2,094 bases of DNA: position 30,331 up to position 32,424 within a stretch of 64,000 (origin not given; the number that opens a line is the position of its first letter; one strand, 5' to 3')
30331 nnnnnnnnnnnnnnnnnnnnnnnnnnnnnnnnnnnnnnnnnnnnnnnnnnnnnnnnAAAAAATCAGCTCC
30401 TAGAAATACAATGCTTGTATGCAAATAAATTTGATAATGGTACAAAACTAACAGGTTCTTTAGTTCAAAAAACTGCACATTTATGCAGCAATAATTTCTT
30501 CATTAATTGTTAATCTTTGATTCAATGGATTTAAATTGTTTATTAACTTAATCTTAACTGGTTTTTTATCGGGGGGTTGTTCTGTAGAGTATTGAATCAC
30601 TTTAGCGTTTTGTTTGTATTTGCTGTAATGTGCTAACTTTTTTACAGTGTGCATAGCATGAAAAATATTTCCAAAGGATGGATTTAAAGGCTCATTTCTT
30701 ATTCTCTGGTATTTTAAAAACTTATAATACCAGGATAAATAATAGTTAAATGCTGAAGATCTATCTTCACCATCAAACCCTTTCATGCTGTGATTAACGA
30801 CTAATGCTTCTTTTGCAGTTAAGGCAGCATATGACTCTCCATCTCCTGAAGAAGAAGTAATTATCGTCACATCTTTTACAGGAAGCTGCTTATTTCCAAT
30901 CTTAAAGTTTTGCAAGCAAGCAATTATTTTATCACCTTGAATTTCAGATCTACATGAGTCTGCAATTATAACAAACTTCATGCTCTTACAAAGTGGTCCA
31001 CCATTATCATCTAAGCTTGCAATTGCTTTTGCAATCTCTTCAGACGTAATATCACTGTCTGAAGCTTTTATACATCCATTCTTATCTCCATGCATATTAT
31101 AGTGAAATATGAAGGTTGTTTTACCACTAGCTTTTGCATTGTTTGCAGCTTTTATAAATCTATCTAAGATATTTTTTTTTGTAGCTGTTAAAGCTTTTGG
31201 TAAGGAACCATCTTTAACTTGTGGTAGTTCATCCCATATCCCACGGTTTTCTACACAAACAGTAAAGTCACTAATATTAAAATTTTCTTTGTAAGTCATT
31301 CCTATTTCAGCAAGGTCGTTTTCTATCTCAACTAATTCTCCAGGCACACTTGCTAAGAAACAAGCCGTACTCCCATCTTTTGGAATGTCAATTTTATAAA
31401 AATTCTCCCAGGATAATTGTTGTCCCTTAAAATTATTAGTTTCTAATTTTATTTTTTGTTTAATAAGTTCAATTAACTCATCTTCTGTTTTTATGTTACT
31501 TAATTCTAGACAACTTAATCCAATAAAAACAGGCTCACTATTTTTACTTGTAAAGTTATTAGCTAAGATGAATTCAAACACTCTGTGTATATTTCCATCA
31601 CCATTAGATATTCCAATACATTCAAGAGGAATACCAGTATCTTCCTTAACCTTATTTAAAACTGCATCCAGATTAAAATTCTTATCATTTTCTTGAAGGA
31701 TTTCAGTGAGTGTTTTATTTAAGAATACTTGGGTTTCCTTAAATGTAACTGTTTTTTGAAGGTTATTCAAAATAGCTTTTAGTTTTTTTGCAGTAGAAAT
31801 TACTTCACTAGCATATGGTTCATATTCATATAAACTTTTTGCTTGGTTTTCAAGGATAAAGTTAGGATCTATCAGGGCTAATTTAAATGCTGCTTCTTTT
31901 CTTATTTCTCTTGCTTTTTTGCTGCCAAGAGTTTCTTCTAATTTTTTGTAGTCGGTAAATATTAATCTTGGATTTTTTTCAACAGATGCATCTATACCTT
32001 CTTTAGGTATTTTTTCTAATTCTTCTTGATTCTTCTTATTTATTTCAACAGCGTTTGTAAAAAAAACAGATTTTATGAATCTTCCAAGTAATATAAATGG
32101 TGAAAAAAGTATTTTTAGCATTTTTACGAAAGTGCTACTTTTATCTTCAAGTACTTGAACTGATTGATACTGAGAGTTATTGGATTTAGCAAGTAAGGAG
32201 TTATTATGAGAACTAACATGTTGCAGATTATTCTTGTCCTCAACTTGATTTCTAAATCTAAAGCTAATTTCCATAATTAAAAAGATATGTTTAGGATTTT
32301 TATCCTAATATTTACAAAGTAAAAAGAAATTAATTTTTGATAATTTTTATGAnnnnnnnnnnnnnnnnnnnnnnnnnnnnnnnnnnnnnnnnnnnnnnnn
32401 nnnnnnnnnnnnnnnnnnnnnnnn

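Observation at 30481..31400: Caspase-like catalytic dyad FHYNMHG ... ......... in a 597-aa protein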

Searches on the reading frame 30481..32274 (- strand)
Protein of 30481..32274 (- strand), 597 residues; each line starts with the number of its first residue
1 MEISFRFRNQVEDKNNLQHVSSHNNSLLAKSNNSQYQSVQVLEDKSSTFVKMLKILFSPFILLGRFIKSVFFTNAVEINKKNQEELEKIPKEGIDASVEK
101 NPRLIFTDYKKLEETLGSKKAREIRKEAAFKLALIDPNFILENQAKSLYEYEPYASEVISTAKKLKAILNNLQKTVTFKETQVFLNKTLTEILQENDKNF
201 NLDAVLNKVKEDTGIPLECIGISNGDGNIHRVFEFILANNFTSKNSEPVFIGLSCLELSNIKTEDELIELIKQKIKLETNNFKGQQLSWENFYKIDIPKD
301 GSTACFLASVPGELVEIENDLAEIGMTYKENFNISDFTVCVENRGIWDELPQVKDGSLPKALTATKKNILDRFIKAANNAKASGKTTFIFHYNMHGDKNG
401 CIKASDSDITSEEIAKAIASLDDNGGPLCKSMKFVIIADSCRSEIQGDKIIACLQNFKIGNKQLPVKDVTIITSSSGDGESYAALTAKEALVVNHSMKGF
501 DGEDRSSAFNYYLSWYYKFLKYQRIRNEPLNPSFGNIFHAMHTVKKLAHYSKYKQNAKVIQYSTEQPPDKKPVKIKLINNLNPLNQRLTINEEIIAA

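Call 3: search_protein_families(library=pfam, proteins=[window:30481-32274:-], max_evalue=1)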
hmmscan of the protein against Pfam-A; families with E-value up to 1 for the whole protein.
window:30481-32274:- (597 aa): 1 family
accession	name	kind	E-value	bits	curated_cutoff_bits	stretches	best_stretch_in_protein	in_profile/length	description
PF00656.27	Peptidase_C14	-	2.3e-05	24.7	21.4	1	364-483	46-175/233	Caspase domain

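Call 5: search_protein_families(library=ncbifam, proteins=[window:30481-32274:-], max_evalue=0.001)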
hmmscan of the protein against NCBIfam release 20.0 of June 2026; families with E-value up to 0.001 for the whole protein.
window:30481-32274:- (597 aa): 0 families

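Call 7: find_encoding_contigs(protein=window:30481-32274:-, flank=10000, max_places=6)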
Protein window:30481-32274:- (597 aa): 3 contigs read that carry it; 2 places shown.
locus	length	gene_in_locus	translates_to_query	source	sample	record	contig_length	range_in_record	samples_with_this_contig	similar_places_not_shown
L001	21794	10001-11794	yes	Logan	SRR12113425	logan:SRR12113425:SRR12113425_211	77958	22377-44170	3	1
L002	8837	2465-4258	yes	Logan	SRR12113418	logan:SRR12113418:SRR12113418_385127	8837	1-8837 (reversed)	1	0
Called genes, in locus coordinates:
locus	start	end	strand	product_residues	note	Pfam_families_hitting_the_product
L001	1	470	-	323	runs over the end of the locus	PF01370:Epimerase, PF04321:RmlD_sub_bind (weak), PF16363:GDP_Man_Dehyd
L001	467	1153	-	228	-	PF00483:NTP_transferase, PF12804:NTP_transf_3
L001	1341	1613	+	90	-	-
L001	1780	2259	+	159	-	-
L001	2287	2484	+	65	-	-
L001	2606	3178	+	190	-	PF04007:DUF354 (weak)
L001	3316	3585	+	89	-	-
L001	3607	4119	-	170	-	-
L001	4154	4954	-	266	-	-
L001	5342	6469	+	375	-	-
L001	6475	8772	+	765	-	-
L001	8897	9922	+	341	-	-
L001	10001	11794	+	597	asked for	PF00656:Peptidase_C14 (faint)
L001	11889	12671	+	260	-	-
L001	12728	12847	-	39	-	-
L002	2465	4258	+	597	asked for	PF00656:Peptidase_C14 (faint)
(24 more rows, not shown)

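Call 8: find_homologous_proteins(query=window:30481-32274:-, max_evalue=0.001)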
Query window:30481-32274:- (597 aa): 1 proteins with E <= 0.001 among 8000 candidates.
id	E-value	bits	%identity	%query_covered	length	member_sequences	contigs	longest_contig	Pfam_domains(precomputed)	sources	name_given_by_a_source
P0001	0.0e+0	1321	100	100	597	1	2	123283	PF00656.28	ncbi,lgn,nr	ncbi:MAG: caspase family protein [Candidatus Melainabacteria bacterium]|nr:caspase family protein [C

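Call 11: search_solved_structures(query=window:30481-32274:-, max_evalue=10, show_alignments=3)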
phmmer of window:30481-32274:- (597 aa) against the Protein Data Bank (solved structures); distinct sequences matched with E-value up to 10: 0.

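Call 13: search_protein_families(library=padloc, proteins=[window:30481-32274:-], max_evalue=0.1)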
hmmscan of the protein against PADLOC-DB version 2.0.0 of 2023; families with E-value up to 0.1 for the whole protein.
window:30481-32274:- (597 aa): 1 family
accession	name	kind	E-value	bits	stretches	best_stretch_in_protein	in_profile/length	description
PDLC02987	caspase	-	0.0045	14.2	1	360-443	47-127/453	-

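Call 18: predict_structure(protein=window:30481-32274:-)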
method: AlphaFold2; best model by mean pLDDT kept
length: 597 residues; sequences in the alignment: 1
mean_pLDDT: 34.5   pTM: 0.22
mean pLDDT of the five models: 34.5, 31.5, 30.6, 29.9, 29.2
residues with pLDDT >= 90: 0; 70-90: 0; 50-70: 20; < 50: 577
segments of 3 or more residues with pLDDT < 50: 1-108, 129-597
pLDDT, mean of each block of 10 residues (from residue 1): 23 27 26 26 35 36 34 31 36 39 44 56 51 41 35 36 36 33 38 40 44 36 29 29 32 36 43 41 29 31 32 32 35 35 31 30 36 45 39 30 29 35 35 34 33 34 35 33 30 28 36 41 33 34 35 31 31 28 26 27
secondary structure, 60 per line:
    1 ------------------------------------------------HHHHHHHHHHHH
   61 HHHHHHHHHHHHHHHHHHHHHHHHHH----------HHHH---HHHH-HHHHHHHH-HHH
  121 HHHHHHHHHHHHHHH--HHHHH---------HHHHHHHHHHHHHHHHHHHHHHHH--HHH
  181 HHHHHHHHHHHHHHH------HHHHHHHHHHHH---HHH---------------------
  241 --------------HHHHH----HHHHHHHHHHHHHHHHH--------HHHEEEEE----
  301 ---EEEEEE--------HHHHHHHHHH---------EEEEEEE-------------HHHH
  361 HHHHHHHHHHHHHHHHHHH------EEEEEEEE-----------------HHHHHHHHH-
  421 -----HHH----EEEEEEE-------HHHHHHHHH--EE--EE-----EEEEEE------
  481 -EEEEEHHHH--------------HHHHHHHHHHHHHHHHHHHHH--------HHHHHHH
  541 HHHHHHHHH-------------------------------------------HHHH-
elements in order: H49-86 H97-100 H104-107 H109-116 H118-135 H138-142 H152-175 H178-195 H202-213 H255-259 H264-280 E292-296 E304-309 H318-327 E337-343 H357-379 E386-393 H411-419 E433-439 H447-455 E469-474 E482-486 H487-490 H505-525 H534-549 H593-596
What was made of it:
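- Tried and rejected: Single-sequence AF2 gave an unusable model (pLDDT 34.5, call 18).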

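Call 20: list_cluster_members(proteins=[window:30481-32274:-, window:29604-30386:-, window:32353-33378:-, window:33503-35800:-, window:35806-36933:-, window:37321-38121:+, window:38156-38668:+, window:18563-21793:+, window:8084-9346:-])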
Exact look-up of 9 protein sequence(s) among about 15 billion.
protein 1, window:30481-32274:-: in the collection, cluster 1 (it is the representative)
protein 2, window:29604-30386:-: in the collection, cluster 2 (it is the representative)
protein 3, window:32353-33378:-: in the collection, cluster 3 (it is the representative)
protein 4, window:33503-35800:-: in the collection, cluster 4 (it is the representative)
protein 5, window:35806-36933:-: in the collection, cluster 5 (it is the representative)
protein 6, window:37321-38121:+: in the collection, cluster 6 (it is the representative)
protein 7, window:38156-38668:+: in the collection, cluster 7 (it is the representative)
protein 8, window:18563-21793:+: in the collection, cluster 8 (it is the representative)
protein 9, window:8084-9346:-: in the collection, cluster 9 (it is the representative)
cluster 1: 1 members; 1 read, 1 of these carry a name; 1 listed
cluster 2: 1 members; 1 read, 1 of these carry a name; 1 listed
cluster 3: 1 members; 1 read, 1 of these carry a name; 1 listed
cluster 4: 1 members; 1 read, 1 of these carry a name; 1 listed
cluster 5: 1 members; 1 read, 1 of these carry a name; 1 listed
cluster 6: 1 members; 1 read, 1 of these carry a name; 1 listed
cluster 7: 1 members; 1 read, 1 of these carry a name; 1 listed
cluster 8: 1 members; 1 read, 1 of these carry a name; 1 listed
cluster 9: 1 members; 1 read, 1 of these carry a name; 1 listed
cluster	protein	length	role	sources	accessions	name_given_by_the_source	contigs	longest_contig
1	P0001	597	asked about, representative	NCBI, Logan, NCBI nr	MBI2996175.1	MAG: caspase family protein [Candidatus Melainabacteria bacterium] | caspase family protein [Candidatus Melainabacteria bacterium]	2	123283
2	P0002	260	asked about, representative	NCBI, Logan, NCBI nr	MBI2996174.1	MAG: hypothetical protein HYY52_05645 [Candidatus Melainabacteria bacterium] | hypothetical protein [Candidatus Melainabacteria bacterium]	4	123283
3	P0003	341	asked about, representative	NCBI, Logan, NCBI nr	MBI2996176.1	MAG: hypothetical protein HYY52_05655 [Candidatus Melainabacteria bacterium] | hypothetical protein [Candidatus Melainabacteria bacterium]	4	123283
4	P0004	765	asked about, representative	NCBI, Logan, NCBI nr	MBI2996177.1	MAG: hypothetical protein HYY52_05660 [Candidatus Melainabacteria bacterium] | hypothetical protein [Candidatus Melainabacteria bacterium]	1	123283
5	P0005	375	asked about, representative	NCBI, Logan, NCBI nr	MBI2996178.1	MAG: hypothetical protein HYY52_05665 [Candidatus Melainabacteria bacterium] | hypothetical protein [Candidatus Melainabacteria bacterium]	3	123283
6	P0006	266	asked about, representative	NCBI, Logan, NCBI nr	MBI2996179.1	MAG: hypothetical protein HYY52_05670 [Candidatus Melainabacteria bacterium] | hypothetical protein [Candidatus Melainabacteria bacterium]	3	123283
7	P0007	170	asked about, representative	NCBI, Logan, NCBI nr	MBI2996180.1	MAG: hypothetical protein HYY52_05675 [Candidatus Melainabacteria bacterium] | hypothetical protein [Candidatus Melainabacteria bacterium]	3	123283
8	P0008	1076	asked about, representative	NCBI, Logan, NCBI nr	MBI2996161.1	MAG: carbamoyl-phosphate synthase large subunit [Candidatus Melainabacteria bacterium] | carbamoyl-phosphate synthase large subunit [Candidatus Melainabacteria bacterium]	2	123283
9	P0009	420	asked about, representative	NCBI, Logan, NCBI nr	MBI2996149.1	MAG: beta-ketoacyl-ACP synthase II [Candidatus Melainabacteria bacterium] | beta-ketoacyl-ACP synthase II [Candidatus Melainabacteria bacterium]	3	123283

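Call 24: search_protein_representatives(protein=window:30481-32274:-)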
Query: 597 residues. Proteins with E-value up to 0.001 (for the whole library): 45; up to 1e-10: 39; up to 1e-30: 18. The best 45 are listed.
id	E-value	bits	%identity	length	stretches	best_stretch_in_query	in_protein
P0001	0.0e+00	1320.9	100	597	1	1-597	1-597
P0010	2.1e-67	244.5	37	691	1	101-577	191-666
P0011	1.1e-49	186.1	31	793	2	137-566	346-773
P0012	9.8e-48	179.6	32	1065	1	100-525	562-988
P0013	2.4e-41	158.5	31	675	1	204-549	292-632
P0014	1.4e-38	149.4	30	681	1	97-546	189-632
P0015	2.4e-37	145.3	30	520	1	168-575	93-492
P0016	3.8e-36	141.4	32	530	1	193-566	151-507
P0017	1.0e-35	140.0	31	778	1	126-527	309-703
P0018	3.0e-35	138.4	31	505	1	196-584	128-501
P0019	5.9e-35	137.4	31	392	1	210-572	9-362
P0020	5.4e-34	134.3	28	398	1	243-584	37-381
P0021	1.0e-33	133.3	31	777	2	183-525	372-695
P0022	5.0e-33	131.0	31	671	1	96-542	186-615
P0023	5.4e-32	127.6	28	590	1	170-561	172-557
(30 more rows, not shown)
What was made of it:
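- Homology to relatives spans aa ~100-577 (call 24).
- Tried and rejected: The relatives came from the exhaustive search (call 24).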

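Call 26: search_protein_families(library=pfam, alignment_id=A1, max_evalue=0.01)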
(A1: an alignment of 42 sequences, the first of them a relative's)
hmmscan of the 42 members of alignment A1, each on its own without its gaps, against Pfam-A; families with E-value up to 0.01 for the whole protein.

A. member 1, P0001 (597 aa): 1 family
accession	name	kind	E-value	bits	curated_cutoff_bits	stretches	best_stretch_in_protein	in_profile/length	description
PF00656.27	Peptidase_C14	-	2.3e-05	24.7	21.4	1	364-483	46-175/233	Caspase domain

B. families by the number of members that match (of 42 scanned): 5 families
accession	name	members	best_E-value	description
PF00656.27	Peptidase_C14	1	2.3e-05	Caspase domain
PF01650.23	Peptidase_C13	1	8.6e-05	Peptidase C13 family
PF11181.13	YflT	1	0.0013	Heat induced stress protein YflT domain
PF08770.17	SoxZ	1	0.0039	Sulphur oxidation protein SoxZ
PF16113.10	ECH_2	1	0.0072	Enoyl-CoA hydratase/isomerase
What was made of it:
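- On Legumain family C13 (Pfam PF01650): One relative hits at 8.6e-5 (call 26).
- Closest known: Metacaspases / bacterial orthocaspases. Different: Pfam C14 misses 41 of 42 relatives at E<=0.01 (call 26).
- Closest known: Legumain / asparaginyl endopeptidase / GPI8. Same: One relative hits Pfam C13 (call 26).
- One relative scores on Pfam C13 rather than C14 (call 26). One relative hits Pfam Peptidase_C13 at 8.6e-5 (call 26).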

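Call 29: find_homologous_proteins(query=A1, max_evalue=0.001)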
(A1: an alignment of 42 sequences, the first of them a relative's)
Query A1 (42 sequences) (597 aa, profile of the alignment): 1 proteins with E <= 0.001 among 8000 candidates.
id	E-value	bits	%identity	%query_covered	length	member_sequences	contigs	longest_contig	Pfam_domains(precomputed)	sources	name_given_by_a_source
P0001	1.2e-139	485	100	100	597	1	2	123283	PF00656.28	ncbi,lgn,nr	ncbi:MAG: caspase family protein [Candidatus Melainabacteria bacterium]|nr:caspase family protein [C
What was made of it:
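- Tried and rejected: The word-indexed 5.8-billion protein search found only the query itself, both with the single sequence and with alignment A1 (calls 8, 29).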

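Call 31: list_cluster_members(proteins=[P0010, P0011, P0012, P0013, P0014, P0015, P0016, P0017, P0018, P0019])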
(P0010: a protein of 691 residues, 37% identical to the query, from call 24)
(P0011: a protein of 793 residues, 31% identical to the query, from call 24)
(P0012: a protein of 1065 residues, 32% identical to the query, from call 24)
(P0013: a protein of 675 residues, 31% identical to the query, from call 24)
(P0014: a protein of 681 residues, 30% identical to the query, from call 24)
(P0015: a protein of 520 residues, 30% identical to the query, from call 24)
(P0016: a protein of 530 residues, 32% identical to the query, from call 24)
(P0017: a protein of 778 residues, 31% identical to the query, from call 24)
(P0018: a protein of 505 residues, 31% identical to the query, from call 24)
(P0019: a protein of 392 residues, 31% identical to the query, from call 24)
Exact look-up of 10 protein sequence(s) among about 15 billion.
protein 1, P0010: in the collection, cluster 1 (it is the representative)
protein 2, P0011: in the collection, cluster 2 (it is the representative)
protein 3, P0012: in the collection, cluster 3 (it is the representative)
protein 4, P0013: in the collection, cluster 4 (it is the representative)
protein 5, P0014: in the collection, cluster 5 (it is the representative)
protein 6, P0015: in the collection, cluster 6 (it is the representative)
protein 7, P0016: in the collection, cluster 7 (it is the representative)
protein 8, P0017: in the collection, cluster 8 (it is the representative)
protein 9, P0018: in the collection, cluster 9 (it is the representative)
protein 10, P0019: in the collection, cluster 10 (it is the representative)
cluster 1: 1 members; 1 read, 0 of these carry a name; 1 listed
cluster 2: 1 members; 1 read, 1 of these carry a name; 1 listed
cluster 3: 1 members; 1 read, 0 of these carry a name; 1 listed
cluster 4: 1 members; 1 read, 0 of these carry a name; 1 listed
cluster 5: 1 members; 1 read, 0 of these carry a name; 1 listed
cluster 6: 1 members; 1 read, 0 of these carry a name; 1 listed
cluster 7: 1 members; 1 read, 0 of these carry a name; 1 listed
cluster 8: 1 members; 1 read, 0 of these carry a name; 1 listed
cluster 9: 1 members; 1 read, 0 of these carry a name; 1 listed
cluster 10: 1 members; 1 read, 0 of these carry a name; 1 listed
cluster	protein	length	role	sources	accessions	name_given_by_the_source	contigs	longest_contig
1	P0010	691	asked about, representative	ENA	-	-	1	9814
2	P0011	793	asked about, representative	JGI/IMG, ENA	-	hypothetical protein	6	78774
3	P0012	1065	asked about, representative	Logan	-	-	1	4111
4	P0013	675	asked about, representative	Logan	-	-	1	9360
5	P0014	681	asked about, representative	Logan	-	-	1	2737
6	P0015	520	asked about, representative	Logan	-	-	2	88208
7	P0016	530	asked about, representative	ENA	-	-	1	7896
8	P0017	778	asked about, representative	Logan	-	-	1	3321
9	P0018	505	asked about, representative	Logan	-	-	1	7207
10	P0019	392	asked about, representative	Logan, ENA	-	-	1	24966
